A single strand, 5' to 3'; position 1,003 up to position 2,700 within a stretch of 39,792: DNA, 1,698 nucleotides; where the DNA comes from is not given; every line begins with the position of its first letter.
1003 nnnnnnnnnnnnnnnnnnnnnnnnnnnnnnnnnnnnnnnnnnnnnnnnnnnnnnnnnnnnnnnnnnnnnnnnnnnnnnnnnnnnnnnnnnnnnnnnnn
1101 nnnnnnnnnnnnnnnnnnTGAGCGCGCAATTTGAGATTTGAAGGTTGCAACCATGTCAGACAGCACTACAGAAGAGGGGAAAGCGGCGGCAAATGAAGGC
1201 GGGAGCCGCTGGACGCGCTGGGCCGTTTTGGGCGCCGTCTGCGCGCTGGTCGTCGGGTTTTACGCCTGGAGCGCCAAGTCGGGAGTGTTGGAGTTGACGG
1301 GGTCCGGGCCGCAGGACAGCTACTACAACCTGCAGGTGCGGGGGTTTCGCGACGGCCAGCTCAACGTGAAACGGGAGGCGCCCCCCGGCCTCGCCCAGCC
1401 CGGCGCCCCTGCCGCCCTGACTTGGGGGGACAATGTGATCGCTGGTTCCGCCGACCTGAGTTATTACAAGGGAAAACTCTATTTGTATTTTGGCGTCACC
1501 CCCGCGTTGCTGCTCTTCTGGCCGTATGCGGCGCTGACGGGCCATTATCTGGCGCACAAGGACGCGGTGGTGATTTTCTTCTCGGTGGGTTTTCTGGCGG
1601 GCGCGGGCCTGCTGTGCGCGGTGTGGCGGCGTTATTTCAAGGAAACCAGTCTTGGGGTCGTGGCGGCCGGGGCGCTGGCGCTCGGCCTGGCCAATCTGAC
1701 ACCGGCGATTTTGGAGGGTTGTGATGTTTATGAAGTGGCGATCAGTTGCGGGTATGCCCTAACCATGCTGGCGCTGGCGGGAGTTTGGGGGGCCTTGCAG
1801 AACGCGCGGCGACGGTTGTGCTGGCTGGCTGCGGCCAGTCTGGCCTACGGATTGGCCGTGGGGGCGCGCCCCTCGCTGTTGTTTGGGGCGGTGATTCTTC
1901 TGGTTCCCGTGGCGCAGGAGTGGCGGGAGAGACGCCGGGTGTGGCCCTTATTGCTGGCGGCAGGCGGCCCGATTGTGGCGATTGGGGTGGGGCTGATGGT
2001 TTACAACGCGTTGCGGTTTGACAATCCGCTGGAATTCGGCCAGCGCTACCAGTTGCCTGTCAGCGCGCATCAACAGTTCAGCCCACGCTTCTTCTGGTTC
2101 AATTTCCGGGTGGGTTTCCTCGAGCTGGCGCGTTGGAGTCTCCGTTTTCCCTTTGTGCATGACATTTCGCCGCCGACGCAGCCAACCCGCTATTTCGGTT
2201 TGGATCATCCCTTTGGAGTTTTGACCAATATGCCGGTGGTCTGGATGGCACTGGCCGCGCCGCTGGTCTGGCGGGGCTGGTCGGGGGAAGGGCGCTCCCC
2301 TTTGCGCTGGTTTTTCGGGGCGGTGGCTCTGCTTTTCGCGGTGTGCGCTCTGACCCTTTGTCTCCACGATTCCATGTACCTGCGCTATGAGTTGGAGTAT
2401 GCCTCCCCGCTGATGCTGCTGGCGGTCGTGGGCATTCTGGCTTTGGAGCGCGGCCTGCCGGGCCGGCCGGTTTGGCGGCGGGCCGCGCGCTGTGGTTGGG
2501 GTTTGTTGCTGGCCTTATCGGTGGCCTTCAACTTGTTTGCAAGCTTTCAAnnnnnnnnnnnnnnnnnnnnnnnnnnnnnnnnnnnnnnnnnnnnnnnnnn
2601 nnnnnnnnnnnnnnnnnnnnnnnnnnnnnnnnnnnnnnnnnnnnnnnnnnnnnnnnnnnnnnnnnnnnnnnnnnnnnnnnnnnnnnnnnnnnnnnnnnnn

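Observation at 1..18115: Eight-gene head-to-tail array of GT-C-like membrane domain / TPR fusion paralogues: a candidate diversified periplasmic protein-glycosylation battery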

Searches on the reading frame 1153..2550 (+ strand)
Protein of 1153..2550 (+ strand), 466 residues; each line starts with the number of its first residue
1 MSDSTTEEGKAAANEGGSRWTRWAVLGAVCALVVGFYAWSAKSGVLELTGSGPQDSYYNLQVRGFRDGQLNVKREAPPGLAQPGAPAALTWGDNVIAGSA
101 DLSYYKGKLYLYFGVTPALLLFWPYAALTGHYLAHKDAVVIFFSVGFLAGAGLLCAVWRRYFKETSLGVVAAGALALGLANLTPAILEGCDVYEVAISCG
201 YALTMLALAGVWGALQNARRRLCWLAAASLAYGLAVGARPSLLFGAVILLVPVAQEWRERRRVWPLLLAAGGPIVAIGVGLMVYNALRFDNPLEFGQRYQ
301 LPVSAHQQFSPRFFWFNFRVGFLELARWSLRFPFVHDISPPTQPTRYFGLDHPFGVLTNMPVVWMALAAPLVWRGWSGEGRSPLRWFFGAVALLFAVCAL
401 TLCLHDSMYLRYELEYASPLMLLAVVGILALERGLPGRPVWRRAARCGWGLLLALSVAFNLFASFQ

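Call 7: search_protein_families(library=pfam, proteins=[window:1153-2550:+], max_evalue=1)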
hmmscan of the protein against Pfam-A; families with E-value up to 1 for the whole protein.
window:1153-2550:+ (466 aa): 1 family
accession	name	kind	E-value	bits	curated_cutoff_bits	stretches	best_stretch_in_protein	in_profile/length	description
PF04246.17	RseC_MucC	-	0.069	13.5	24.4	1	88-165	47-121/130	Positive regulator of sigma(E), RseC/MucC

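Call 8: search_protein_families(library=ncbifam, proteins=[window:1153-2550:+], max_evalue=1)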
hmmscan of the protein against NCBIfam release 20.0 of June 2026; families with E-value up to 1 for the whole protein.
window:1153-2550:+ (466 aa): 0 families

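Call 11: search_solved_structures(query=window:1153-2550:+, max_evalue=10, show_alignments=2)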
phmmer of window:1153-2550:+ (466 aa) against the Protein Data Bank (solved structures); distinct sequences matched with E-value up to 10: 0.

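Call 13: find_homologous_proteins(query=window:1153-2520:+, max_evalue=0.001)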
Query window:1153-2520:+ (456 aa): 1876 proteins with E <= 0.001 among 8000 candidates; the best 120 are listed.
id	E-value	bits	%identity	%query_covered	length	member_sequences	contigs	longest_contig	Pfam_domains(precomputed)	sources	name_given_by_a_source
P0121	2.6e-219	747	76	100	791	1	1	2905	PF03704.24,PF13431.13,PF23914.2,PF13414.13,PF13176.13,PF13428.13,PF25064.2,PF13374.13,PF07721.21,PF14559.13,PF24575.2,PF13371.13,PF00515.35,PF13424.13,PF21033.5,PF13432.13,PF13429.13,PF13181.13,PF07719.24,PF13174.13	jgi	jgi:tetratricopeptide (TPR) repeat protein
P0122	9.6e-213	725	73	100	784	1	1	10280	PF03704.24,PF09976.16,PF13414.13,PF10952.16,PF23558.2,PF01535.27,PF13374.13,PF07721.21,PF24575.2,PF00515.35,PF13424.13,PF13429.13,PF14561.13,PF07719.24,PF13174.13,PF20308.5,PF25063.1,PF13431.13,PF23914.2,PF13176.13,PF13428.13,PF25064.2,PF14559.13,PF10516.16,PF13371.13,PF17874.8,PF12895.14,PF21033.5,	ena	-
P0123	1.8e-211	721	73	100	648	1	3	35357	PF13431.13,PF13414.13,PF00515.35,PF13181.13,PF07719.24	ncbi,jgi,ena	ncbi:MAG: tetratricopeptide repeat protein [Verrucomicrobiota bacterium]|jgi:tetratricopeptide (TPR)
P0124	7.4e-209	712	73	100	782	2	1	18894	PF03704.24,PF13414.13,PF10952.16,PF01535.27,PF13374.13,PF02064.22,PF07721.21,PF24575.2,PF00515.35,PF13424.13,PF13429.13,PF14561.13,PF07719.24,PF13174.13,PF20308.5,PF25063.1,PF13431.13,PF23914.2,PF25062.2,PF13176.13,PF13428.13,PF25064.2,PF14559.13,PF13371.13,PF12895.14,PF21033.5,PF13432.13,PF06552.19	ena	-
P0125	1.3e-208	712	74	98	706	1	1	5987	PF03704.24,PF13431.13,PF23914.2,PF13414.13,PF23300.4,PF13176.13,PF13428.13,PF25064.2,PF13374.13,PF02064.22,PF07721.21,PF14559.13,PF24575.2,PF13371.13,PF00515.35,PF12895.14,PF13424.13,PF21033.5,PF13432.13,PF13429.13,PF13181.13,PF07719.24,PF13174.13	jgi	jgi:tetratricopeptide (TPR) repeat protein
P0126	2.1e-206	704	72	100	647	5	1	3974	PF14559.13,PF13414.13,PF00515.35,PF13428.13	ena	-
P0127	8.2e-205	699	73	98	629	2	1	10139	PF13431.13,PF23914.2,PF13414.13,PF13176.13,PF13428.13,PF13374.13,PF14559.13,PF24575.2,PF13371.13,PF00515.35,PF13424.13,PF13432.13,PF13181.13,PF07719.24,PF13174.13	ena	-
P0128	5.1e-202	690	71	100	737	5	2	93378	PF25063.1,PF03704.24,PF13431.13,PF09976.16,PF23914.2,PF13414.13,PF13176.13,PF13428.13,PF13374.13,PF07721.21,PF14559.13,PF24575.2,PF13371.13,PF00515.35,PF12895.14,PF13424.13,PF21033.5,PF13432.13,PF13429.13,PF13181.13,PF12968.14,PF07719.24,PF13174.13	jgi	jgi:tetratricopeptide (TPR) repeat protein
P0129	3.7e-201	687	72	98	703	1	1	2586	PF03704.24,PF13431.13,PF23914.2,PF13414.13,PF13176.13,PF13428.13,PF13374.13,PF14559.13,PF00515.35,PF13424.13,PF21033.5,PF13432.13,PF13429.13,PF13181.13,PF07719.24,PF13174.13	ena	-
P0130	1.5e-200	685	72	95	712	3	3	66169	PF13431.13,PF23914.2,PF13414.13,PF16918.12,PF13176.13,PF13428.13,PF25064.2,PF13374.13,PF14559.13,PF24575.2,PF13371.13,PF00515.35,PF12895.14,PF13424.13,PF21033.5,PF13432.13,PF13181.13,PF14561.13,PF07719.24,PF13174.13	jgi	jgi:tetratricopeptide (TPR) repeat protein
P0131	4.9e-200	683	72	95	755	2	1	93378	PF25063.1,PF03704.24,PF13431.13,PF09976.16,PF23914.2,PF13414.13,PF13176.13,PF13428.13,PF25064.2,PF13374.13,PF07721.21,PF14559.13,PF24575.2,PF13371.13,PF00515.35,PF12895.14,PF13424.13,PF21033.5,PF13432.13,PF13429.13,PF13181.13,PF07719.24,PF13174.13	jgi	jgi:tetratricopeptide (TPR) repeat protein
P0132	9.7e-200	682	71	100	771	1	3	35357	PF03704.24,PF13431.13,PF23914.2,PF13414.13,PF13176.13,PF13428.13,PF25064.2,PF13374.13,PF14559.13,PF24575.2,PF13371.13,PF00515.35,PF13424.13,PF21033.5,PF13432.13,PF13429.13,PF13181.13,PF07719.24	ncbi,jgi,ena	ncbi:MAG: tetratricopeptide repeat protein [Verrucomicrobiota bacterium]|jgi:tetratricopeptide (TPR)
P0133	5.9e-199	680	72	96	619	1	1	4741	PF14559.13,PF13431.13,PF13414.13,PF00515.35,PF13424.13,PF13432.13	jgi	-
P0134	1.8e-198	678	74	95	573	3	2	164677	PF14559.13,PF13414.13,PF13424.13,PF07719.24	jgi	jgi:hypothetical protein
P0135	1.5e-197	675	70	100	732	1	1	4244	PF03704.24,PF13414.13,PF01535.27,PF13374.13,PF07721.21,PF24575.2,PF00515.35,PF13424.13,PF13429.13,PF07719.24,PF13174.13,PF25063.1,PF13431.13,PF23914.2,PF13176.13,PF13428.13,PF25064.2,PF14559.13,PF13371.13,PF17874.8,PF12895.14,PF21033.5,PF13432.13,PF13181.13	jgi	jgi:tetratricopeptide (TPR) repeat protein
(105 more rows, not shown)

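Call 32: find_encoding_contigs(protein=P0130, flank=10000, max_places=3)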
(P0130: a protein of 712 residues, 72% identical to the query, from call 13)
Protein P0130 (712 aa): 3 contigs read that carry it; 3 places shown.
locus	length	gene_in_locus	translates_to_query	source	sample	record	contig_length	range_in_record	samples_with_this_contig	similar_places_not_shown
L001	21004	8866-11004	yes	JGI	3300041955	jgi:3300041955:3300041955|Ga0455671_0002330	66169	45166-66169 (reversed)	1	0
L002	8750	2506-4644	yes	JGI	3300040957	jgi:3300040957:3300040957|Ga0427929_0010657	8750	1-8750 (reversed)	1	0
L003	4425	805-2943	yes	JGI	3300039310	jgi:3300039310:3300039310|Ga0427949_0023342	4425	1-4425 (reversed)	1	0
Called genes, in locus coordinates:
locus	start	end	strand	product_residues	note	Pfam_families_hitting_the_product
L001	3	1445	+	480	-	?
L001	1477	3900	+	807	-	PF13414:TPR_11, PF13432:TPR_16, PF14559:TPR_19, PF13424:TPR_12, PF13414:TPR_11, PF00515:TPR_1, PF13414:TPR_11, PF13432:TPR_16, +47 more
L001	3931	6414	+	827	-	PF13414:TPR_11, PF13432:TPR_16, PF13432:TPR_16, PF13414:TPR_11, PF13414:TPR_11, PF13432:TPR_16, PF14559:TPR_19, PF13414:TPR_11, +28 more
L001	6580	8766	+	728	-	PF13414:TPR_11, PF13432:TPR_16, PF13424:TPR_12 (weak), PF13414:TPR_11, PF13432:TPR_16 (weak), PF14559:TPR_19 (weak), PF13414:TPR_11 (weak), PF00515:TPR_1, +5 more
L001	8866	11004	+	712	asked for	PF13424:TPR_12, PF13414:TPR_11, PF13432:TPR_16, PF14559:TPR_19, PF13414:TPR_11, PF14559:TPR_19, PF13414:TPR_11, PF00515:TPR_1, +17 more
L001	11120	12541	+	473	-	-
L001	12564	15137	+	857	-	PF13424:TPR_12, PF13414:TPR_11, PF13414:TPR_11, PF13432:TPR_16, PF14559:TPR_19, PF13414:TPR_11, PF13424:TPR_12, PF00515:TPR_1, +45 more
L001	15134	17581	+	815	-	PF13414:TPR_11, PF13414:TPR_11, PF13432:TPR_16, PF13424:TPR_12, PF13414:TPR_11, PF14559:TPR_19, PF00515:TPR_1, PF13414:TPR_11, +33 more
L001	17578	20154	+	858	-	PF13424:TPR_12, PF13414:TPR_11, PF13414:TPR_11, PF13432:TPR_16, PF14559:TPR_19, PF13414:TPR_11, PF13424:TPR_12, PF00515:TPR_1, +44 more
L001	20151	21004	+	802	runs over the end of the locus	PF00515:TPR_1, PF13414:TPR_11, PF13424:TPR_12, PF14559:TPR_19, PF13432:TPR_16, PF13414:TPR_11, PF13414:TPR_11, PF00515:TPR_1, +21 more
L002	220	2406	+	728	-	PF13414:TPR_11, PF13432:TPR_16, PF13424:TPR_12 (weak), PF13414:TPR_11, PF13432:TPR_16 (weak), PF14559:TPR_19 (weak), PF13414:TPR_11 (weak), PF00515:TPR_1, +5 more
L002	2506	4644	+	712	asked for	PF13424:TPR_12, PF13414:TPR_11, PF13432:TPR_16, PF14559:TPR_19, PF13414:TPR_11, PF14559:TPR_19, PF13414:TPR_11, PF00515:TPR_1, +17 more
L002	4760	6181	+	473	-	-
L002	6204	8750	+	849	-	?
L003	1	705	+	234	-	?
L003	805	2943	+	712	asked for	PF13424:TPR_12, PF13414:TPR_11, PF13432:TPR_16, PF14559:TPR_19, PF13414:TPR_11, PF14559:TPR_19, PF13414:TPR_11, PF00515:TPR_1, +17 more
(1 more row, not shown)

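Call 36: predict_structure(alignment_id=A2)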
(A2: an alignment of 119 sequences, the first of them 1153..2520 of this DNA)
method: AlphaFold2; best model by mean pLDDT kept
length: 456 residues; sequences in the alignment: 119
mean_pLDDT: 90.5   pTM: 0.91
mean pLDDT of the five models: 90.5, 89.7, 89.1, 88.7, 87.4
residues with pLDDT >= 90: 339; 70-90: 87; 50-70: 23; < 50: 7
segments of 3 or more residues with pLDDT < 50: 1-6
pLDDT, mean of each block of 10 residues (from residue 1): 48 66 94 98 91 94 96 86 61 77 92 95 98 98 98 96 93 96 94 97 98 97 98 97 96 96 97 98 96 90 81 96 86 75 91 88 92 75 94 97 95 95 96 88 93 92
secondary structure, 60 per line:
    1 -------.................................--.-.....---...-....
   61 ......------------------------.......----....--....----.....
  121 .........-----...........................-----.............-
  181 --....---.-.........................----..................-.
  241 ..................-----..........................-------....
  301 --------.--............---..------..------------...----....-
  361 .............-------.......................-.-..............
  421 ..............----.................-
elements in order: H8-40 H45-49 H57-66 H91-97 E102-105 E108-111 H116-129 H135-161 H167-179 H183-186 H192-216 H221-238 H240-258 H264-289 H312-323 E349-351 H356-359 H361-373 H381-403 E407-409 H410-434 H439-455

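Call 39: fold_search(model_id=the predicted structure, library=pdb)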
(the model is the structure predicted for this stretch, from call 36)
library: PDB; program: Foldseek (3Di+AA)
matches with E <= 10: 247; with E <= 0.001: 1
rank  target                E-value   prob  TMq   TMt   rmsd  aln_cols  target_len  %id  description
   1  5f15                  5.8e-04  1.00  0.47  0.40   6.8       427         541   12  Crystal Structure of ArnT from Cupriavidus metallidurans bound to Undecaprenyl phosphate (released 2016-02-17)
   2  8if8_C                2.3e-03  1.00  0.40  0.32  16.9       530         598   13  Arabinosyltransferase AftA (released 2023-05-31)
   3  5ezm                  6.3e-03  1.00  0.51  0.44   6.0       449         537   14  Crystal Structure of ArnT from Cupriavidus metallidurans in the apo state (released 2016-02-17)
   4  5gmy_A                6.6e-03  1.00  0.44  0.26  14.3       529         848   11  Crystal structure of the Archaeoglobus fulgidus oligosaccharyltransferase (O29867_ARCFU) tethered with an acceptor pep (released 2017-02-01)
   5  7e9s_A                1.1e-02  1.00  0.45  0.27  11.7       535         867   12  Archaeal oligosaccharyltransferase AglB from Archaeoglobus fulgidus in complex with an inhibitory peptide and a dolich (released 2021-09-08)
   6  3wak                  1.4e-02  1.00  0.43  0.25  15.0       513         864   12  Crystal structure of the Archaeoglobus fulgidus oligosaccharyltransferase (O29867_ARCFU) in the apo form (released 2013-10-30)
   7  7oci_F                1.9e-02  1.00  0.45  0.34  11.5       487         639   11  Cryo-EM structure of yeast Ost6p containing oligosaccharyltransferase complex (released 2022-02-16)
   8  8agb_A                7.8e-02  0.99  0.46  0.34  14.9       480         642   11  Structure of yeast oligosaccharylransferase complex with lipid-linked oligosaccharide bound (released 2022-12-07)
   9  7zli_A                8.1e-02  0.97  0.45  0.34  12.4       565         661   10  Cryo-EM structure of C-mannosyltransferase CeDPY19, in complex with Dol25-P-Man and bound to CMT2-Fab and anti-Fab nan (released 2023-01-11)
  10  8age_A                1.1e-01  1.00  0.50  0.38   9.8       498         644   10  Structure of yeast oligosaccharylransferase complex with acceptor peptide bound (released 2022-12-07)
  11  7zlh_A                2.0e-01  0.91  0.45  0.34  13.0       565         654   11  Cryo-EM structure of C-mannosyltransferase CeDPY19, in apo state, bound to CMT2-Fab and anti-Fab nanobody (released 2023-01-11)
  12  9irw                  2.3e-01  0.12  0.12  0.12  22.4       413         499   12  Structure of human URAT1 bound with urate (released 2025-01-15)
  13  7bvf_A                3.0e-01  0.94  0.46  0.23   7.1       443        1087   15  Cryo-EM structure of Mycobacterium tuberculosis arabinosyltransferase EmbA-EmbB-AcpM2 in complex with ethambutol (released 2020-04-29)
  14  7zlg_A                3.0e-01  0.89  0.46  0.34  12.3       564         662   10  Cryo-EM structure of C-mannosyltransferase CeDPY19, in complex with acceptor peptide and bound to CMT2-Fab and anti-Fa (released 2023-01-11)
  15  6wby                  3.5e-01  0.89  0.42  0.18   8.9       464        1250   15  Single-Particle Cryo-EM Structure of Arabinofuranosyltransferase AftD from Mycobacteria, Mutant R1389S Class 2 (released 2020-05-13)
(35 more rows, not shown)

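Call 46: find_related_loci(query=A2, collection=genome_contigs, flank=10000)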
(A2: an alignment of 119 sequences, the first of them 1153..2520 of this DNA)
Query A2 (456 aa) in genome_contigs; peptide patterns used: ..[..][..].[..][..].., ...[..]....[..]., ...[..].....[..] (x = any residue, [..] = any of these).
596 stretches matched a pattern (row limit reached: there are more); 488 encode a relative of the query (tblastn E <= 1e-3); the best 80 are kept; 78 distinct loci.
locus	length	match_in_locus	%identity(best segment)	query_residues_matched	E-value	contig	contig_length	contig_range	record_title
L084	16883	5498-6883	63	1-456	1e-176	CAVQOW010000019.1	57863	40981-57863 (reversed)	MAG: uncultured Verrucomicrobiae bacterium isolate MFD01476.bin.2.132 genome assembly, contig: contig_84024, whole genom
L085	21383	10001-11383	61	1-456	4e-166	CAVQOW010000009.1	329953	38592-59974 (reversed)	MAG: uncultured Verrucomicrobiae bacterium isolate MFD01476.bin.2.132 genome assembly, contig: contig_43827, whole genom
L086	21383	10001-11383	60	1-456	2e-165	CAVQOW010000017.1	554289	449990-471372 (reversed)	MAG: uncultured Verrucomicrobiae bacterium isolate MFD01476.bin.2.132 genome assembly, contig: contig_8185, whole genome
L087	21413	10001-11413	59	1-456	2e-165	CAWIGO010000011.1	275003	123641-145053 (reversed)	MAG: uncultured Verrucomicrobiae bacterium isolate MFD03726.bin.1.231 genome assembly, contig: contig_37230, whole genom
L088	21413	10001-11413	59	1-456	4e-165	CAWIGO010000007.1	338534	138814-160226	MAG: uncultured Verrucomicrobiae bacterium isolate MFD03726.bin.1.231 genome assembly, contig: contig_25356, whole genom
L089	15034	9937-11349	57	8-456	5e-162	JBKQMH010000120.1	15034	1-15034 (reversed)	MAG: Verrucomicrobiia bacterium isolate CRr3G3H3I__bin_98 CRr3G3H3I_000000187151, whole genome shotgun sequence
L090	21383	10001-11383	62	1-456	2e-173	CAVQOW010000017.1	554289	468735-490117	MAG: uncultured Verrucomicrobiae bacterium isolate MFD01476.bin.2.132 genome assembly, contig: contig_8185, whole genome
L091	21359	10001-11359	62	13-456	2e-160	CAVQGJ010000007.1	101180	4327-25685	MAG: uncultured Verrucomicrobiae bacterium isolate MFD05512.bin.2.136 genome assembly, contig: contig_24400, whole genom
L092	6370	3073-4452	60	4-456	1e-160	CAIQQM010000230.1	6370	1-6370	MAG: uncultured Verrucomicrobia bacterium isolate AlinenSediments_bin-4991 genome assembly, contig: bin-4991:230/312, wh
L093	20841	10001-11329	61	23-456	3e-157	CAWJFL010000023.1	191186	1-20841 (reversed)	MAG: uncultured Verrucomicrobiae bacterium isolate MFD09222.bin.2.60 genome assembly, contig: contig_72685, whole genome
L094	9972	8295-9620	62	21-456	3e-156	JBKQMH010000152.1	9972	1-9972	MAG: Verrucomicrobiia bacterium isolate CRr3G3H3I__bin_98 CRr3G3H3I_000000231443, whole genome shotgun sequence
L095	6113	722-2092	59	1-456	7e-157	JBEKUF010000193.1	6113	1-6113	MAG: Verrucomicrobiia bacterium isolate SPRUCE 575 SPRUCE_575_193, whole genome shotgun sequence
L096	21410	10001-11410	57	1-456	3e-155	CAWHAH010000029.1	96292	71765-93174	MAG: uncultured Verrucomicrobiae bacterium isolate MFD01231.bin.2.53 genome assembly, contig: contig_12379, whole genome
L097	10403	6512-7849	61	17-456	6e-155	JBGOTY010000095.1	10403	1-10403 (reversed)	MAG: Verrucomicrobiia bacterium isolate OBJ_0618_7090110_151 k141_11299644_length_10403_cov_13.0000, whole genome shotgu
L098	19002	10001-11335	60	21-456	1e-152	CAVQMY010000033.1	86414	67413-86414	MAG: uncultured Verrucomicrobiae bacterium isolate MFD00082.bin.2.52 genome assembly, contig: contig_23294, whole genome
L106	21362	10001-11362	57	14-454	6e-147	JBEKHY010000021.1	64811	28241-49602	MAG: Verrucomicrobiota bacterium isolate SPRUCE 288 SPRUCE_288_21, whole genome shotgun sequence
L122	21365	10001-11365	54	4-456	3e-139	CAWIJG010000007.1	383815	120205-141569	MAG: uncultured Verrucomicrobiae bacterium isolate MFD05512.bin.1.230 genome assembly, contig: contig_34034, whole genom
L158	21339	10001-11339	59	21-456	3e-127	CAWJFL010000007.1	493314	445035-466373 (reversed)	MAG: uncultured Verrucomicrobiae bacterium isolate MFD09222.bin.2.60 genome assembly, contig: contig_47420, whole genome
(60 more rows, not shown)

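Call 48: search_protein_families(library=pfam, proteins=[L001:11120-12538:+], max_evalue=0.1)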
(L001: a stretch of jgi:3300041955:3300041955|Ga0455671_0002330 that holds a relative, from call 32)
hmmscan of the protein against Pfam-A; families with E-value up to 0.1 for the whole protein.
L001:11120-12538:+ (473 aa): 0 families

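Call 49: search_protein_families(library=ncbifam, proteins=[L001:11120-12538:+], max_evalue=0.001)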
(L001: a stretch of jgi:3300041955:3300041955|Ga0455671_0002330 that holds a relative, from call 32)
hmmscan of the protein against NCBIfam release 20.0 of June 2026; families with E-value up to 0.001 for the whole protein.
L001:11120-12538:+ (473 aa): 0 families
